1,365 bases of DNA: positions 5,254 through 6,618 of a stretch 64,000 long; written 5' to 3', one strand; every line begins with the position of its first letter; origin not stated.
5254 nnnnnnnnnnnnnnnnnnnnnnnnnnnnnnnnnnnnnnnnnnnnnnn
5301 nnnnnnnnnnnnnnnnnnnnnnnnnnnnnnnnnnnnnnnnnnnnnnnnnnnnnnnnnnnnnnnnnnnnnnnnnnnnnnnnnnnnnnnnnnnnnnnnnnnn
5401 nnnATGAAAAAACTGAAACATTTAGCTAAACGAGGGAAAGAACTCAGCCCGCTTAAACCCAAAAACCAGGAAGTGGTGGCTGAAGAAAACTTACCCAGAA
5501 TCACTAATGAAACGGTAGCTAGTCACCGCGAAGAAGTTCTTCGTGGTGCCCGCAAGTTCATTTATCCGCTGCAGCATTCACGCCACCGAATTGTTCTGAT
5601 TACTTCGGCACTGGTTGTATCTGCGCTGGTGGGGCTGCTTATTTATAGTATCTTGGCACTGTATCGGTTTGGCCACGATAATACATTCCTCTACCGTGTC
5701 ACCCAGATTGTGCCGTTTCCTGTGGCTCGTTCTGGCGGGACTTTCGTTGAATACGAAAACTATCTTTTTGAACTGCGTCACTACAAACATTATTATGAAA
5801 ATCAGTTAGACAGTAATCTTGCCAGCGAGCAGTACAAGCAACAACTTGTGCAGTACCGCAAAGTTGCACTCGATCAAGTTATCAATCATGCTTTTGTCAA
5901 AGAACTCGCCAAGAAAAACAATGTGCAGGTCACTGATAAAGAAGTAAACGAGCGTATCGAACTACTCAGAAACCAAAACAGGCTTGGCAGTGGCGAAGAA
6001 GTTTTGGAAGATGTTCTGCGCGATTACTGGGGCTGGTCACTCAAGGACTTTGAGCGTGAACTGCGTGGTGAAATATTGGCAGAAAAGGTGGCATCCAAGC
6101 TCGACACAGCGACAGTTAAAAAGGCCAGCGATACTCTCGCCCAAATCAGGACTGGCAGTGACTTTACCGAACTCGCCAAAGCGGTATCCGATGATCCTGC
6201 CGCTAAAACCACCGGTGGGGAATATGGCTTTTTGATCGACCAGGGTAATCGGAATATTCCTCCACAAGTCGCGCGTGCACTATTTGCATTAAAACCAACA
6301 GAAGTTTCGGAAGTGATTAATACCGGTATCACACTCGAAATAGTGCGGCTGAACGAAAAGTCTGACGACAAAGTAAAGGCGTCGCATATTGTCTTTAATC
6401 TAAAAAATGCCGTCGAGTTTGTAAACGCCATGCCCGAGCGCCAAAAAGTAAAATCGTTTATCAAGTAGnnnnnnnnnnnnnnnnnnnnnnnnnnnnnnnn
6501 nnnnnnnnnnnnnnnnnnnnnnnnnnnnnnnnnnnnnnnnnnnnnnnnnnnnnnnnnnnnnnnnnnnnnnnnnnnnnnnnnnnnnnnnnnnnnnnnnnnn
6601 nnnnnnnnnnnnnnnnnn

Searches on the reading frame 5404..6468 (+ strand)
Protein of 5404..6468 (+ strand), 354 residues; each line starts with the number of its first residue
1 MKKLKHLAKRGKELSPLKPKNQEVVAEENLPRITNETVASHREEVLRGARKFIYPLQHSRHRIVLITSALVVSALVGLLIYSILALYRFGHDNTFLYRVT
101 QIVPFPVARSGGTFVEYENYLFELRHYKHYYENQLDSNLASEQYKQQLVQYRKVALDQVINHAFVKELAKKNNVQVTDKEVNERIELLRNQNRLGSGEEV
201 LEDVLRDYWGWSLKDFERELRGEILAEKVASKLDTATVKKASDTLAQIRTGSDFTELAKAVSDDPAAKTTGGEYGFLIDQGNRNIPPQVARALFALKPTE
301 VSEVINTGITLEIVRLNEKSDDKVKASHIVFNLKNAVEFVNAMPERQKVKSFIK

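Call 3: search_protein_families(library=pfam, proteins=[window:5404-6468:+], max_evalue=0.1)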
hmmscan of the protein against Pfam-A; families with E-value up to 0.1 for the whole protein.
window:5404-6468:+ (354 aa): 8 families
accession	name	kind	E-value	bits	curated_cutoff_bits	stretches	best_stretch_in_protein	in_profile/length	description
PF13616.12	Rotamase_3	-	7e-15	56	22.5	1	230-319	29-115/116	PPIC-type PPIASE domain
PF00639.27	Rotamase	-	2.5e-13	51.3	21.7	1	231-317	12-96/97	PPIC-type PPIASE domain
PF13624.11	SurA_N_3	-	2e-12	47.7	27.2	1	69-229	11-161/162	SurA-like N-terminal domain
PF13623.11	SurA_N_2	-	1.9e-06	28.2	28.5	1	78-186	18-120/145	SurA-like N-terminal domain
PF13145.12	Rotamase_2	-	2.7e-06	28.6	27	1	236-323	33-112/121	PPIC-type PPIASE domain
PF09312.16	SurA_N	-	0.00045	20.8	30.8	1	152-229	43-117/118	SurA N-terminal domain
PF05698.19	Trigger_C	-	0.0067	16.9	22.7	1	143-203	78-137/162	Bacterial trigger factor protein (TF) C-terminus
PF20143.4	NAD_kinase_C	-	0.05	13.8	23.7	1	239-316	8-89/126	ATP-NAD kinase C-terminal domain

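Call 48: find_homologous_proteins(query=window:5404-6468:+, max_evalue=1e-20)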
Query window:5404-6468:+ (354 aa): 2954 proteins with E <= 1e-20 among 8000 candidates; the best 120 are listed.
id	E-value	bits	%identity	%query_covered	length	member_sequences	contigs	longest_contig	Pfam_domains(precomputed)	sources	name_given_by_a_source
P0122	3.2e-217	738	95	100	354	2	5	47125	PF13145.13,PF00639.28,PF13624.12,PF13616.13,PF13623.12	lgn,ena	-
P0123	2.7e-129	449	61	92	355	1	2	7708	PF13145.13,PF00639.28,PF13624.12,PF13616.13,PF13623.12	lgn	-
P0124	3.1e-128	446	60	92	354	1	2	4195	PF13145.13,PF00639.28,PF13624.12,PF05698.20,PF13616.13,PF13623.12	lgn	-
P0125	1.1e-127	444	58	98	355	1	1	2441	PF13145.13,PF00639.28,PF13624.12,PF05698.20,PF13616.13,PF13623.12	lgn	-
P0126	1.7e-127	443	55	100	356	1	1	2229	PF13145.13,PF00639.28,PF13624.12,PF13616.13,PF13623.12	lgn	-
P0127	5.5e-127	442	60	94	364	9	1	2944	PF13145.13,PF00639.28,PF13624.12,PF13616.13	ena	-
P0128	7.5e-127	441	57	96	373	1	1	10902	PF13145.13,PF00639.28,PF13624.12,PF13616.13,PF13623.12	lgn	-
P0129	5.7e-126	438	57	98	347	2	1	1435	PF13145.13,PF00639.28,PF13624.12,PF13616.13,PF13623.12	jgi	jgi:parvulin-like peptidyl-prolyl isomerase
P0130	4.8e-125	435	57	98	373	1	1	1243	PF13145.13,PF00639.28,PF13624.12,PF13616.13,PF13623.12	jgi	jgi:hypothetical protein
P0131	2.0e-124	433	56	98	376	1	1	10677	PF13145.13,PF00639.28,PF13624.12,PF13616.13,PF13623.12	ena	-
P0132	3.5e-124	432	56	98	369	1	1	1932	PF13145.13,PF00639.28,PF13624.12,PF13616.13,PF13623.12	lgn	-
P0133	3.7e-124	432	55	98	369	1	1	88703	PF13145.13,PF00639.28,PF13624.12,PF13616.13,PF13623.12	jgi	jgi:hypothetical protein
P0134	3.8e-124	432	58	95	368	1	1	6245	PF13145.13,PF00639.28,PF13624.12,PF13616.13,PF13623.12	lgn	-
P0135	1.8e-123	430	56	98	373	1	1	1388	PF13145.13,PF00639.28,PF13624.12,PF13616.13,PF13623.12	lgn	-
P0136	2.1e-123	430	54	99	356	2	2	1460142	PF13145.13,PF00639.28,PF13624.12,PF13616.13,PF13623.12,PF09312.17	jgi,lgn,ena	-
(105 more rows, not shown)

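Call 50: find_encoding_contigs(protein=P0122, flank=8000, max_places=5)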
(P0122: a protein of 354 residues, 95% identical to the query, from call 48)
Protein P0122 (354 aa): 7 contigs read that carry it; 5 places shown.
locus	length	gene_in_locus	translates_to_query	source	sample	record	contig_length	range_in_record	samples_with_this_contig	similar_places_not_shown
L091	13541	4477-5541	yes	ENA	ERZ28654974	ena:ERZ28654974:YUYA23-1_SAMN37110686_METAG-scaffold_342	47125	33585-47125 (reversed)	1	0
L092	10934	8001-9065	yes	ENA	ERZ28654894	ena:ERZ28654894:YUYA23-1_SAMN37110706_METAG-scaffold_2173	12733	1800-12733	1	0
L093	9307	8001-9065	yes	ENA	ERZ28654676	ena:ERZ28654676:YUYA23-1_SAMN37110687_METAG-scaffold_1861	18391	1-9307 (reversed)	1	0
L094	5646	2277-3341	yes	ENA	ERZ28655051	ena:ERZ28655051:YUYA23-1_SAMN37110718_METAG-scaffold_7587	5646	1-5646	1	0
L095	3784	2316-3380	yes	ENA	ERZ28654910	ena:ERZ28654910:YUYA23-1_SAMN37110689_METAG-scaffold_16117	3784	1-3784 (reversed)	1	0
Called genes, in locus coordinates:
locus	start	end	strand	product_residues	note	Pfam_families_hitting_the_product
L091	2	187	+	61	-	?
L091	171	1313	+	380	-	-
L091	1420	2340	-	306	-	PF02899:Phage_int_SAM_1, PF13102:Phage_int_SAM_5, PF13495:Phage_int_SAM_4 (faint), PF00589:Phage_integrase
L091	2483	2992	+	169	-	PF00334:NDK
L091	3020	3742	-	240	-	-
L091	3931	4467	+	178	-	-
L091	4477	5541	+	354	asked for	PF13623:SurA_N_2 (weak), PF13624:SurA_N_3, PF13145:Rotamase_2 (weak), PF13616:Rotamase_3, PF00639:Rotamase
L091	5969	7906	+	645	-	PF21294:Polysacc_lyase_14, PF17957:Big_7 (faint)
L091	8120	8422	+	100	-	-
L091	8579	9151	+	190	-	-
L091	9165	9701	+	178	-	PF10502:Peptidase_S26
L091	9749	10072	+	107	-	-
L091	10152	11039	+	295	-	PF10503:Esterase_PHB (faint), PF02230:Abhydrolase_2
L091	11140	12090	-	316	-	-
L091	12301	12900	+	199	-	-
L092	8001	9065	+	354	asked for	PF13623:SurA_N_2 (weak), PF13624:SurA_N_3, PF13145:Rotamase_2 (weak), PF13616:Rotamase_3, PF00639:Rotamase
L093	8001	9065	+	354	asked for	PF13623:SurA_N_2 (weak), PF13624:SurA_N_3, PF13145:Rotamase_2 (weak), PF13616:Rotamase_3, PF00639:Rotamase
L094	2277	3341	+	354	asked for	PF13623:SurA_N_2 (weak), PF13624:SurA_N_3, PF13145:Rotamase_2 (weak), PF13616:Rotamase_3, PF00639:Rotamase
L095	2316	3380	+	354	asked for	PF13623:SurA_N_2 (weak), PF13624:SurA_N_3, PF13145:Rotamase_2 (weak), PF13616:Rotamase_3, PF00639:Rotamase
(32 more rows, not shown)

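Call 56: find_encoding_contigs(protein=P0133, flank=5000, max_places=1)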
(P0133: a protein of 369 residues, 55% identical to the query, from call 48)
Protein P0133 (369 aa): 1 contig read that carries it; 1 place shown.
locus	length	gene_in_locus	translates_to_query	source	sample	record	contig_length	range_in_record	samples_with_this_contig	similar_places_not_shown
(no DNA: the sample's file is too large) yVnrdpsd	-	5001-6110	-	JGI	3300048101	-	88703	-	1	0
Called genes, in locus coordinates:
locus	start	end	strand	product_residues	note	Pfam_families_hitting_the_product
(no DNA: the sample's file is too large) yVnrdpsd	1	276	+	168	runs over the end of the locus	-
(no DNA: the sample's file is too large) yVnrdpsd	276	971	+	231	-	PF07963:N_methyl (weak)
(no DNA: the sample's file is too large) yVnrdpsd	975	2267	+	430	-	-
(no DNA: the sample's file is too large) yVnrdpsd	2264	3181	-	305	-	PF02899:Phage_int_SAM_1, PF13102:Phage_int_SAM_5, PF13495:Phage_int_SAM_4 (faint), PF00589:Phage_integrase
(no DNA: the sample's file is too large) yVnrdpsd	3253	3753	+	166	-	PF00334:NDK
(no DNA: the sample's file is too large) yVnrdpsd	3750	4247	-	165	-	-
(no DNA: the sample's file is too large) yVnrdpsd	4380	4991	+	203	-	-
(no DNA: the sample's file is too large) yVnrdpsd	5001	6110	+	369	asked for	PF13624:SurA_N_3, PF13623:SurA_N_2 (weak), PF13145:Rotamase_2, PF13616:Rotamase_3, PF00639:Rotamase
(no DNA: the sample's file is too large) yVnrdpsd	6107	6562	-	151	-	PF00293:NUDIX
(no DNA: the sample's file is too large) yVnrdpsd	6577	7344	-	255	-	PF09992:NAGPA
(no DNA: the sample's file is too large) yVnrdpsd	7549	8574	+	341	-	PF01933:CofD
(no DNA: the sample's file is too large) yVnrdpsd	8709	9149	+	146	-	-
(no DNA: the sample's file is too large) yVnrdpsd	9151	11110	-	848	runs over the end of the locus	-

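Call 57: find_encoding_contigs(protein=P0123, flank=5000, max_places=2)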
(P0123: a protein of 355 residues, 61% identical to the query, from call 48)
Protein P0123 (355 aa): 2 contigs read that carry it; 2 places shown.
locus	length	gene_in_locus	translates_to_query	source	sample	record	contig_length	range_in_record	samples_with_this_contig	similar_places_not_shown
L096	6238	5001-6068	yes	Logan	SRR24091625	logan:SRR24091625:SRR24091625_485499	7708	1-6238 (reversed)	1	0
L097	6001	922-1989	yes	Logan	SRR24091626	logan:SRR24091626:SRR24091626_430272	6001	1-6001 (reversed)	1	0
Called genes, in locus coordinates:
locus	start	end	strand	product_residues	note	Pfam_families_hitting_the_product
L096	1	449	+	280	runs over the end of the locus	-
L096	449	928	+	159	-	-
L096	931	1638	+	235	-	-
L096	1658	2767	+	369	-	-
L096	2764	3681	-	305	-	PF02899:Phage_int_SAM_1, PF13102:Phage_int_SAM_5, PF13495:Phage_int_SAM_4 (faint), PF00589:Phage_integrase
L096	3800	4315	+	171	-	PF00334:NDK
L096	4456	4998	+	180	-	-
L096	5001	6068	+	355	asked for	PF13623:SurA_N_2, PF13624:SurA_N_3, PF13145:Rotamase_2, PF13616:Rotamase_3, PF00639:Rotamase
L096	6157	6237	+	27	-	?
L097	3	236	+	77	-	?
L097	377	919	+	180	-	-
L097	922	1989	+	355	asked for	PF13623:SurA_N_2, PF13624:SurA_N_3, PF13145:Rotamase_2, PF13616:Rotamase_3, PF00639:Rotamase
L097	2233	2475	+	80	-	-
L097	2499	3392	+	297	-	PF00326:Peptidase_S9 (faint), PF02230:Abhydrolase_2 (weak)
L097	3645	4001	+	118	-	-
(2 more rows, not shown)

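Call 87: search_protein_families(library=ncbifam, proteins=[window:5404-6468:+], max_evalue=0.01)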
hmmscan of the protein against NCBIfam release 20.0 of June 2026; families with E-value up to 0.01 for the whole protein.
window:5404-6468:+ (354 aa): 11 families
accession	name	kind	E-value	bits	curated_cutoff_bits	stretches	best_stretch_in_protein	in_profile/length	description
NF000809.0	PRK00059.1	equivalog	8.3e-16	58.3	303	2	239-326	208-294/336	peptidylprolyl isomerase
NF008054.0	PRK10788.1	equivalog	1.1e-11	44.1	493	1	231-328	274-367/626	peptidylprolyl isomerase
NF002846.0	PRK03095.1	equivalog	1.9e-10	40.7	361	1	214-323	123-230/287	peptidylprolyl isomerase PrsA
NF002827.0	PRK03002.1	equivalog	1.6e-09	37.2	343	1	219-323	128-229/285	peptidylprolyl isomerase PrsA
NF008038.0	PRK10770.1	equivalog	6.2e-09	35.1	394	1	238-323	196-277/431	peptidylprolyl isomerase SurA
NF002361.0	PRK01326.1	equivalog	1.7e-06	27.4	428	1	239-321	159-243/336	peptidylprolyl isomerase PrsA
TIGR00115.1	tig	equivalog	7.8e-06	25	180.2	1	139-232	321-408/410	trigger factor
NF002824.0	PRK02998.1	subfamily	1.2e-05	24.8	360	1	236-323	143-227/283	peptidylprolyl isomerase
NF003356.0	PRK04405.1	subfamily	3.6e-05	23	339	1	235-314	152-231/299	peptidylprolyl isomerase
NF051879.1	TDE1658_narrow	equivalog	0.00013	21.1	340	1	146-227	57-139/342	MOSP complex formation periplasmic protein, TDE1658 family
NF011969.0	PRK15441.1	equivalog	0.00023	21.5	127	1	238-281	15-56/93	peptidylprolyl isomerase PpiC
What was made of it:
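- Tried and rejected: Rejected by synteny (calls 50, 56, 57) and by family scans (call 87).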
